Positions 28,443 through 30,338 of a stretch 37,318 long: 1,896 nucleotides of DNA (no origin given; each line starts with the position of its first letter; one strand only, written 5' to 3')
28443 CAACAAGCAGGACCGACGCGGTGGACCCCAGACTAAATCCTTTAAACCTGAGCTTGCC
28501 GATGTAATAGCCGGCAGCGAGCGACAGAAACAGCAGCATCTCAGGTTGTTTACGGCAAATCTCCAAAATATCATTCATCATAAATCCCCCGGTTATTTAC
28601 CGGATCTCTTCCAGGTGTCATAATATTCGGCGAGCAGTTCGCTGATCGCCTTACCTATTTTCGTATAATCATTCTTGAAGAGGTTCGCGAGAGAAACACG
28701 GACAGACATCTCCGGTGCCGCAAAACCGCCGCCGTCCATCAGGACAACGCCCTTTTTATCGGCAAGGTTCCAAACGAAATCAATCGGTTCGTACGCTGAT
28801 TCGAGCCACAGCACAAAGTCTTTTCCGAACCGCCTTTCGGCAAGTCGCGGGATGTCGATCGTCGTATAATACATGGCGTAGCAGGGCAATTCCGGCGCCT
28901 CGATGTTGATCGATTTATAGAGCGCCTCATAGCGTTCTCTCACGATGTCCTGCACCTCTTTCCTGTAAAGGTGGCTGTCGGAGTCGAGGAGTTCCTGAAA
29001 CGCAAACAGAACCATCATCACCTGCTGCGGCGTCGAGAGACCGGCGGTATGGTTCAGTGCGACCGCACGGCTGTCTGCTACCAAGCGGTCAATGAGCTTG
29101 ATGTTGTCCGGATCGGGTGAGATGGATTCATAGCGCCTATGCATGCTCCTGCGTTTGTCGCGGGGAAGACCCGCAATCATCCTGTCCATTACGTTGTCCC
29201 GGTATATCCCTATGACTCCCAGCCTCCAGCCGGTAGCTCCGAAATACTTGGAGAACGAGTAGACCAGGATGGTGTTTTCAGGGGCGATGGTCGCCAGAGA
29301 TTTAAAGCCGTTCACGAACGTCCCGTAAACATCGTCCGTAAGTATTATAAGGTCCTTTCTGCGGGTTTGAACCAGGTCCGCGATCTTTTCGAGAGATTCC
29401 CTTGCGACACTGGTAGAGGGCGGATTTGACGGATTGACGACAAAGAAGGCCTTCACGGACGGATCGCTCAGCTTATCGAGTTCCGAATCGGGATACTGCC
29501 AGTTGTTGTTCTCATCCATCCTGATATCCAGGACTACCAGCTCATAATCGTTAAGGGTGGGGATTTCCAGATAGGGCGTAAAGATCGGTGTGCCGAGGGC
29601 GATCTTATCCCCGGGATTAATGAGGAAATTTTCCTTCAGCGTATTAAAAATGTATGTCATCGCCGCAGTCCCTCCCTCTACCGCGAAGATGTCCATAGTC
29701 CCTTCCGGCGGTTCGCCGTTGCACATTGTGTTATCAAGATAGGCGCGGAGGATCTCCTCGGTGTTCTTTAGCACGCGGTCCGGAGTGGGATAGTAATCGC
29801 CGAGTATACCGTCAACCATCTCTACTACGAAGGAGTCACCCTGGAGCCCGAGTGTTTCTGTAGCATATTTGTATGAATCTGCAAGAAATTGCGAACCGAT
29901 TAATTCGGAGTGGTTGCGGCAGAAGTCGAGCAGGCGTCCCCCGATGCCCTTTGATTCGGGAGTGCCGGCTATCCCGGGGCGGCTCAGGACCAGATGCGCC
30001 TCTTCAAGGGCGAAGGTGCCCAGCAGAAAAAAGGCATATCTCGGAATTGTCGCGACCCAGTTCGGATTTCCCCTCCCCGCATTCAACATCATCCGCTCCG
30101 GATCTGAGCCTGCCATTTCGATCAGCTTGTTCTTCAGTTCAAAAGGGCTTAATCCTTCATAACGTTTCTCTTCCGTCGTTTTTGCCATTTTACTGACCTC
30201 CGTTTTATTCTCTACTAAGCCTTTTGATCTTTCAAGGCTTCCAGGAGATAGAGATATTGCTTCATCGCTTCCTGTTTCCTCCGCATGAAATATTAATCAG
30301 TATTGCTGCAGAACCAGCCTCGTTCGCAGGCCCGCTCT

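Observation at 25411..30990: A 5.5-kb block (CDF-VOC-AAE-asdA) bracketed by diverged direct copies of a methyltransferase gene 3' end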

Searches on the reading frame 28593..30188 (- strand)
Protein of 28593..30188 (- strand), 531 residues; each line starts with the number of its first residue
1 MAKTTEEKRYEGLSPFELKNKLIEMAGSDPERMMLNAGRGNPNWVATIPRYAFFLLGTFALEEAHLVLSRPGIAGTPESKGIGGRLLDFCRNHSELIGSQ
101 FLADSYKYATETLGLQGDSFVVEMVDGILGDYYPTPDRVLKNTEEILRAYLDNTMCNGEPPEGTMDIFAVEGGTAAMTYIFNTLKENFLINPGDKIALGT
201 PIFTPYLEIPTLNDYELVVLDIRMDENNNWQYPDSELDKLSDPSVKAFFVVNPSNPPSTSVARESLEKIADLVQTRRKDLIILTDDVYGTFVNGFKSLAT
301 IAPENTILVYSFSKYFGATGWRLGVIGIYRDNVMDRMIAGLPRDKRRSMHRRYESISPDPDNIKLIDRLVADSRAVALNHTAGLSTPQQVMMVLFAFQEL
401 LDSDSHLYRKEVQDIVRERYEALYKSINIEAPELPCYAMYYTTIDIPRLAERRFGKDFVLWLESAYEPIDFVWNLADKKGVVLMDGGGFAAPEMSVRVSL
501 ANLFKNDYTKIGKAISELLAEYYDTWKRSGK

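Call 8: search_protein_families(library=pfam, proteins=[window:28593-30188:-])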
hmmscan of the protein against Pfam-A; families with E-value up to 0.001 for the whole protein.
window:28593-30188:- (531 aa): 1 family
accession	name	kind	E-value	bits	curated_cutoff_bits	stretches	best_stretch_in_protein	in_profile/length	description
PF00155.27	Aminotran_1_2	-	1.5e-25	90.6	19.7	1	173-510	74-356/361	Aminotransferase class I and II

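Call 11: find_encoding_contigs(protein=window:28593-30188:-, flank=10000, max_places=10)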
Protein window:28593-30188:- (531 aa): no gene with exactly this product is on record in the collection.

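Call 18: find_homologous_proteins(query=window:28593-30188:-, max_evalue=1e-100)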
Query window:28593-30188:- (531 aa): 7967 proteins with E <= 1e-100 among 8000 candidates; the best 120 are listed.
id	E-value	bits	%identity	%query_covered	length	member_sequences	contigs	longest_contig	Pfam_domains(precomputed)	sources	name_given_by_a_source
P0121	0.0e+0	1214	100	100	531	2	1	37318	PF00155.28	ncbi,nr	ncbi:MAG: Bifunctional aspartate aminotransferase and L-aspartate beta-decarboxylase [Syntrophorhabd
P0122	0.0e+0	1104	89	100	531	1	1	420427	PF00155.28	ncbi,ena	-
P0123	0.0e+0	1063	86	100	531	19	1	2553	PF00155.28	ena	-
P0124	0.0e+0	1046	85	99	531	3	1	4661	PF00155.28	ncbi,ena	-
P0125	0.0e+0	1034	84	99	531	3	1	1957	PF00155.28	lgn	-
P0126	1.4e-293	992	81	99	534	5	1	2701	PF00155.28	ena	-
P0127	1.1e-288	976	80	100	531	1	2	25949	PF00155.28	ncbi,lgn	-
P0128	4.2e-287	971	77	100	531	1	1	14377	PF00155.28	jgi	-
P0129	6.1e-287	970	77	99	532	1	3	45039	PF00155.28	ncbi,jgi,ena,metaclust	metaclust:\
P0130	4.2e-286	968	76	100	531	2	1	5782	PF00155.28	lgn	-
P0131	4.0e-277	938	76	99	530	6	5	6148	PF00155.28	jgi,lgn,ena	-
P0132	1.1e-275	933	77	98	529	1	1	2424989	PF00155.28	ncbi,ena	-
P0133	4.2e-274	928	76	99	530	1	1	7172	PF00155.28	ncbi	-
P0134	3.0e-271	919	75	99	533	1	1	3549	PF00155.28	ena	-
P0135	2.7e-270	915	74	100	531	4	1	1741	PF00155.28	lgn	-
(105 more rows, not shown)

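Call 19: find_encoding_contigs(protein=P0122, flank=10000, max_places=4)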
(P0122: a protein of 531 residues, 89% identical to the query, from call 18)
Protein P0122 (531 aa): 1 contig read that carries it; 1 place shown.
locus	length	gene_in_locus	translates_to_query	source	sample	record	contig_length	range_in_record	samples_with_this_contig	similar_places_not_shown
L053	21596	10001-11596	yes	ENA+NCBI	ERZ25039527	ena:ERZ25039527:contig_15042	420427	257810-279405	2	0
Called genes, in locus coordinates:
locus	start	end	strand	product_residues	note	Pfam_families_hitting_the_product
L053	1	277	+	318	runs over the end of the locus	PF00270:DEAD, PF00271:Helicase_C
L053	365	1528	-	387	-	PF07690:MFS_1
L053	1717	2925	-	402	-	PF00079:Serpin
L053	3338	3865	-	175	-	PF19620:DUF6125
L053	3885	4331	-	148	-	-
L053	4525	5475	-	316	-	-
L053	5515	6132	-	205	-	PF04536:TPM_phosphatase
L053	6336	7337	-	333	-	-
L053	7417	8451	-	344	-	PF00149:Metallophos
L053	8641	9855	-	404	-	PF07690:MFS_1, PF00083:Sugar_tr, PF07690:MFS_1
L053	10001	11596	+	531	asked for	PF00155:Aminotran_1_2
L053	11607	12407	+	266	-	PF06826:Asp-Al_Ex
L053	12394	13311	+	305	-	PF02080:TrkA_C, PF06826:Asp-Al_Ex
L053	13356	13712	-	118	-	-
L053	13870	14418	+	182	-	PF02677:QueH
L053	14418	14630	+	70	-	PF11146:DUF2905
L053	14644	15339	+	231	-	PF06508:QueC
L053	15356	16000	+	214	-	-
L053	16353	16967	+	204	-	PF00515:TPR_1 (faint), PF07719:TPR_2 (faint), PF13181:TPR_8 (faint)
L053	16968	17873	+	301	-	-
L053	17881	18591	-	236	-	PF00303:Thymidylat_synt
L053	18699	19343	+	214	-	PF00753:Lactamase_B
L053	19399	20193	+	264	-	PF01734:Patatin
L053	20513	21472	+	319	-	PF00152:tRNA-synt_2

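Call 34: find_encoding_contigs(protein=P0127, flank=8000, max_places=3)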
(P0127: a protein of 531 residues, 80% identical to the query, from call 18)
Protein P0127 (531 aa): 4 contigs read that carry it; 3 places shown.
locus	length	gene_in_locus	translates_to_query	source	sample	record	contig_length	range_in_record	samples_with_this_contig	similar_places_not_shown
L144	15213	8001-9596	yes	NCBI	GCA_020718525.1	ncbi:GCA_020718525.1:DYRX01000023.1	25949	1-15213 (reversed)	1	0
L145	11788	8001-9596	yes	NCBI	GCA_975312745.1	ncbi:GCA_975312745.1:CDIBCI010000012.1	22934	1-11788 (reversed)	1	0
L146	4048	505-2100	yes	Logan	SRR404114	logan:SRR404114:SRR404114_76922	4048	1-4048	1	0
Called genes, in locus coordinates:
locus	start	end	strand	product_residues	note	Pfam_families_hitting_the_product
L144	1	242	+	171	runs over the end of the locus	PF00132:Hexapep, PF14602:Hexapep_2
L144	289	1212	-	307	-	PF02729:OTCace_N, PF00185:OTCace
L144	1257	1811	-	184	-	PF00156:Pribosyltran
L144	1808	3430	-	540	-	PF06418:CTP_synth_N, PF00117:GATase, PF07722:Peptidase_C26 (faint)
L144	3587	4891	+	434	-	PF00654:Voltage_CLC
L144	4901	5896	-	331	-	PF00633:HHH (weak), PF12836:HHH_3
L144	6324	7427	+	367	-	PF00710:Asparaginase, PF17763:Asparaginase_C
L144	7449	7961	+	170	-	PF11181:YflT (weak)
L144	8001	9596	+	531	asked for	PF00155:Aminotran_1_2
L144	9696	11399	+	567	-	PF06826:Asp-Al_Ex, PF02080:TrkA_C (weak), PF06826:Asp-Al_Ex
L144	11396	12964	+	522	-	PF03958:Secretin_N (faint), PF00263:Secretin (weak)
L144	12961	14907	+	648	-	PF00263:Secretin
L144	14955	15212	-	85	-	?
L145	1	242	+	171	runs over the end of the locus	PF00132:Hexapep, PF14602:Hexapep_2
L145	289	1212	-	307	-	PF02729:OTCace_N, PF00185:OTCace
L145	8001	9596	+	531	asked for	PF00155:Aminotran_1_2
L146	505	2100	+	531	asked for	PF00155:Aminotran_1_2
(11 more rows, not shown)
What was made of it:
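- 26878..30188 (-): AsdA-AspT module (aspartate 4-decarboxylase 28593-30188, aspartate:alanine antiporter 26878-28581). The same pair sits in unrelated contexts in L053 and L144-146 (calls 19, 34).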

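Call 63: search_protein_families(library=ncbifam, proteins=[window:28593-30188:-])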
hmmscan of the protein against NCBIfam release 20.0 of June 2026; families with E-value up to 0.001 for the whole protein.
window:28593-30188:- (531 aa): 53 families (the best 25 are shown)
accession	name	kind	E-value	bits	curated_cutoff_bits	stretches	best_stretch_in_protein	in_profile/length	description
NF006755.0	PRK09275.1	equivalog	4.1e-229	761.4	321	1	5-529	3-527/530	bifunctional aspartate transaminase/aspartate 4-decarboxylase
TIGR03801.1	asp_4_decarbox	equivalog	3.4e-216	718.6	435.1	1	13-526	1-521/521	aspartate 4-decarboxylase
NF041364.1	GntC_guanitoxin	equivalog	3e-25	88.9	415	1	171-326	67-219/356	guanitoxin biosynthesis PLP-dependent (S)-gamma-hydroxy-L-arginine cyclodehydratase GntC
NF004975.0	PRK06348.1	equivalog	3.5e-23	82.2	549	1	177-326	99-246/384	pyridoxal phosphate-dependent aminotransferase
NF005744.0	PRK07568.1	subfamily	2.5e-19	69.4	389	1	166-336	90-257/398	pyridoxal phosphate-dependent aminotransferase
NF005816.0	PRK07682.1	equivalog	9.3e-19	67.3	620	1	189-328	110-249/390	aminotransferase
NF041091.1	asp_aminotase_Arch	equivalog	1.4e-18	66.9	550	1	170-326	93-244/376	aspartate aminotransferase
TIGR01265.1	tyr_nico_aTase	subfamily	3.8e-18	65.6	292.45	1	166-332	98-260/403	tyrosine/nicotianamine family aminotransferase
NF005588.0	PRK07309.1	equivalog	4.7e-18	65.3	576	1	189-327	111-250/391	pyridoxal phosphate-dependent aminotransferase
NF004770.0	PRK06108.1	subfamily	6e-17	61.5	422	1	166-328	98-258/396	pyridoxal phosphate-dependent aminotransferase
NF006514.0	PRK08960.1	equivalog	8e-17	61.1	554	1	184-333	107-253/388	pyridoxal phosphate-dependent aminotransferase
NF006230.0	PRK08363.1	equivalog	3.7e-16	58.9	534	1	174-328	103-251/398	alanine aminotransferase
NF006229.0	PRK08361.1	equivalog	4.5e-16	58.8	624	1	183-338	107-260/391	aspartate aminotransferase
TIGR01264.1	tyr_amTase_E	equivalog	1.1e-15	57.4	474.25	1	166-341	99-270/403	tyrosine transaminase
NF004870.0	PRK06225.1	equivalog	2.5e-15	56.1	351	1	216-335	130-245/380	pyridoxal phosphate-dependent aminotransferase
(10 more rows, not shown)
